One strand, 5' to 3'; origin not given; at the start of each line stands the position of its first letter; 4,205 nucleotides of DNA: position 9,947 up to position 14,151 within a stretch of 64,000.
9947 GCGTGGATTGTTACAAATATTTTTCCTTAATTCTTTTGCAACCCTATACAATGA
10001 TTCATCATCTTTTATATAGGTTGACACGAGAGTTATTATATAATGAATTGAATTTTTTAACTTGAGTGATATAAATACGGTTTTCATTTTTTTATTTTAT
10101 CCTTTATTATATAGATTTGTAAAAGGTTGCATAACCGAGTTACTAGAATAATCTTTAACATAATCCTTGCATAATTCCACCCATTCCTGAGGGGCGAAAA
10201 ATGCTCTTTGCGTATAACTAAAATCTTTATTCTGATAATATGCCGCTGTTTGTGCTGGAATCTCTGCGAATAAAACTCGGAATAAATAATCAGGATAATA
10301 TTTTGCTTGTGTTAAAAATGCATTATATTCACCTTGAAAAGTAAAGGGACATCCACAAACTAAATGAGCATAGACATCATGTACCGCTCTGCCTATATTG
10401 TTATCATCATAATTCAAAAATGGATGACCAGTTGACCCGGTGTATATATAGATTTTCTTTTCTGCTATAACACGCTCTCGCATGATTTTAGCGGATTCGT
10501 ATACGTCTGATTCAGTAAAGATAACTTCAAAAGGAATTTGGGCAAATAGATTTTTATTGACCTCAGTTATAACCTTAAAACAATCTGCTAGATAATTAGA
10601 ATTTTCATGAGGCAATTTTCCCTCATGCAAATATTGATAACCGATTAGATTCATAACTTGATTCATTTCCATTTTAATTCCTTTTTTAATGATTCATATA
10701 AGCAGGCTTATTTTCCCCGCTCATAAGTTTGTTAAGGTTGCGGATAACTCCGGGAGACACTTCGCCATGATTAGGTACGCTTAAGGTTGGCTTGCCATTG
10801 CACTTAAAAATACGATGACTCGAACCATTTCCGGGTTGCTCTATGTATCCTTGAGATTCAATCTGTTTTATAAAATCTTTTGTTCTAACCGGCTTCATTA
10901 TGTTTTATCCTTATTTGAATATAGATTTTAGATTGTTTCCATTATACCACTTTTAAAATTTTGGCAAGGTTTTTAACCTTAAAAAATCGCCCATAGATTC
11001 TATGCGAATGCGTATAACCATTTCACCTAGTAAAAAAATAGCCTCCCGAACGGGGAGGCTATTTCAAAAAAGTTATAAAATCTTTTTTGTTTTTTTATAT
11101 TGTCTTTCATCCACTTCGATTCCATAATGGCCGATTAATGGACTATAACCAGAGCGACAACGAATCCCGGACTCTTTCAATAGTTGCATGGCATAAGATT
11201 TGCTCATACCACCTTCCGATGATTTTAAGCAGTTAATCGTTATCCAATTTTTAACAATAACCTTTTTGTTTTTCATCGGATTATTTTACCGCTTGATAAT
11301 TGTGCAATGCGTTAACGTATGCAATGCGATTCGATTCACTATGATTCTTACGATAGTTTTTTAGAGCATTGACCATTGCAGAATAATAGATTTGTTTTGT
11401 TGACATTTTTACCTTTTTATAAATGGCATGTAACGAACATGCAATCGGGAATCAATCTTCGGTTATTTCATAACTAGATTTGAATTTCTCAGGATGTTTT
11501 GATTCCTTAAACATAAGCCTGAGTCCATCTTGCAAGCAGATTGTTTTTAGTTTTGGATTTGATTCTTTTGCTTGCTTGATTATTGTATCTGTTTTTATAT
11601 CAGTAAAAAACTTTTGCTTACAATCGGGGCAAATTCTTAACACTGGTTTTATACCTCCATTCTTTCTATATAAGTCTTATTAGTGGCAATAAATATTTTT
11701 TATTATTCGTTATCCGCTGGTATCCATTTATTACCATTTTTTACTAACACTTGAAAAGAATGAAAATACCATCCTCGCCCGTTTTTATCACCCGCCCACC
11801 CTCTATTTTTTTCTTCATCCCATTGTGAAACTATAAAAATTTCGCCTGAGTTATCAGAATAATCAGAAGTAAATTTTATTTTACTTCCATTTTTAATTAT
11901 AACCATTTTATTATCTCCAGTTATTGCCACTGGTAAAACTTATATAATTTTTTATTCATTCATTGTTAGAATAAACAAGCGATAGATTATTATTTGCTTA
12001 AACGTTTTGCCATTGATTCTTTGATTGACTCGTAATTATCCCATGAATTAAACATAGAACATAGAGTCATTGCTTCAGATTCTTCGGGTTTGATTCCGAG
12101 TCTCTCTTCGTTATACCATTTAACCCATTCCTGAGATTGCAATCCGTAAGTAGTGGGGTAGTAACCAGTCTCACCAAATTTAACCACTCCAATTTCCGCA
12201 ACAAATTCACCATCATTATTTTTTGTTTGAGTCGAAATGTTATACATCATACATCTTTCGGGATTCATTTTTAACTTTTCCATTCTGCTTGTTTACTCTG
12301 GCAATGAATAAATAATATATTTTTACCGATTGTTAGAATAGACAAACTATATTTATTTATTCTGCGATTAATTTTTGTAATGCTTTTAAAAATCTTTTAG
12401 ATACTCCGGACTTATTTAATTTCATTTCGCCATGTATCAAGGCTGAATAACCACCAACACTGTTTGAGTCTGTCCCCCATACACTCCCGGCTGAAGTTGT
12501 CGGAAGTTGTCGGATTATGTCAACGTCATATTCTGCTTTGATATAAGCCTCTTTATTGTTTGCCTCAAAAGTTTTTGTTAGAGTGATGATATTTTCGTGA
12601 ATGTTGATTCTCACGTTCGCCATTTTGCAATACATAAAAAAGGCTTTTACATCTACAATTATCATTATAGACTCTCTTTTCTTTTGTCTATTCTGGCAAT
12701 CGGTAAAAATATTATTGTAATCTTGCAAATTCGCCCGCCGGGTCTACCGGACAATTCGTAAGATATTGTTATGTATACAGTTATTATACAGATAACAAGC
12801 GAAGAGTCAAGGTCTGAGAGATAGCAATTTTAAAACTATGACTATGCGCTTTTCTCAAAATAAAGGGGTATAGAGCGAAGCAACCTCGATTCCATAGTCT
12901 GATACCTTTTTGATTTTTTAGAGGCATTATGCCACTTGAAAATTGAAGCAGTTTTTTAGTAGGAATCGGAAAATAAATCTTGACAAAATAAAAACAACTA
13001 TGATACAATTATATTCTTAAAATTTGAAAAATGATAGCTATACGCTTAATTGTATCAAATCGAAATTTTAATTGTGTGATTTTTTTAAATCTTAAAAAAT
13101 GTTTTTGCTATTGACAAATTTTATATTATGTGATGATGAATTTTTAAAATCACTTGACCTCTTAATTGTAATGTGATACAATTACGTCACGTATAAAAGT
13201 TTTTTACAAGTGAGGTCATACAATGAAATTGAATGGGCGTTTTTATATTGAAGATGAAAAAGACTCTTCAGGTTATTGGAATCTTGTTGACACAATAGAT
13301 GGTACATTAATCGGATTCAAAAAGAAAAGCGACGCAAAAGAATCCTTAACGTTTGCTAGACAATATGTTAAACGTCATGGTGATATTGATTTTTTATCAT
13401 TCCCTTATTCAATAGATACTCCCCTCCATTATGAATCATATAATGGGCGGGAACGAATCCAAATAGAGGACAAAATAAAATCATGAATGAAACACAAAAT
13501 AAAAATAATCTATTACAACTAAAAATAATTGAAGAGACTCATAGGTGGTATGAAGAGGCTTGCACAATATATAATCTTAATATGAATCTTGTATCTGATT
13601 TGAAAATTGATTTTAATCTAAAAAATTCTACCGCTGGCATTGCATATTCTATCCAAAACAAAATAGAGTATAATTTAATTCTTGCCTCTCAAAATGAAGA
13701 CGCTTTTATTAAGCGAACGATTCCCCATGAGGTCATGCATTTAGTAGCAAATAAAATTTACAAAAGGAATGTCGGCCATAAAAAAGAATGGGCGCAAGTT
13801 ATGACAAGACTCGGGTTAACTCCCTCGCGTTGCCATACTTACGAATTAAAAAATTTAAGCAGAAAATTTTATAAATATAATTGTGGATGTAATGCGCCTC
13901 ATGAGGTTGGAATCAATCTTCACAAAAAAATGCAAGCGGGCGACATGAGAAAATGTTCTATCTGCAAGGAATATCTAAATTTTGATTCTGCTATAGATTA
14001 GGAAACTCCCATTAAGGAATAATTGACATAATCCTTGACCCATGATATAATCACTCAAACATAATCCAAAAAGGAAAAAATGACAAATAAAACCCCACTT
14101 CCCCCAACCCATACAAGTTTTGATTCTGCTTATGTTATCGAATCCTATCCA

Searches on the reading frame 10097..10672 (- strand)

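Call 30: search_protein_families(library=phrogs, proteins=[window:10097-10672:-], max_evalue=0.0001)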
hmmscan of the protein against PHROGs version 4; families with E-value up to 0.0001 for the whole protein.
window:10097-10672:- (191 aa): 1 family
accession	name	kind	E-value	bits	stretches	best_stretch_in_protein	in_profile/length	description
phrog_3170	-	unknown function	1e-07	32.4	1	78-164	186-272/433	-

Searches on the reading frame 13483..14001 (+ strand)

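Call 30: search_protein_families(library=phrogs, proteins=[window:13483-14001:+], max_evalue=0.0001)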
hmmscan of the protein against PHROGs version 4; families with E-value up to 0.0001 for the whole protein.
window:13483-14001:+ (172 aa): 4 families
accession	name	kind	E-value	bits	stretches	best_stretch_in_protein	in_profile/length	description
phrog_24857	-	unknown function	1.9e-12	48.6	1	12-161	4-148/171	-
phrog_10756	-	unknown function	4.1e-12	47.3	1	22-162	19-163/262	-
phrog_6361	-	unknown function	5e-08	33.8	1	71-123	77-128/203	-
phrog_3768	-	unknown function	6.6e-07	30.4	1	17-130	15-127/216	-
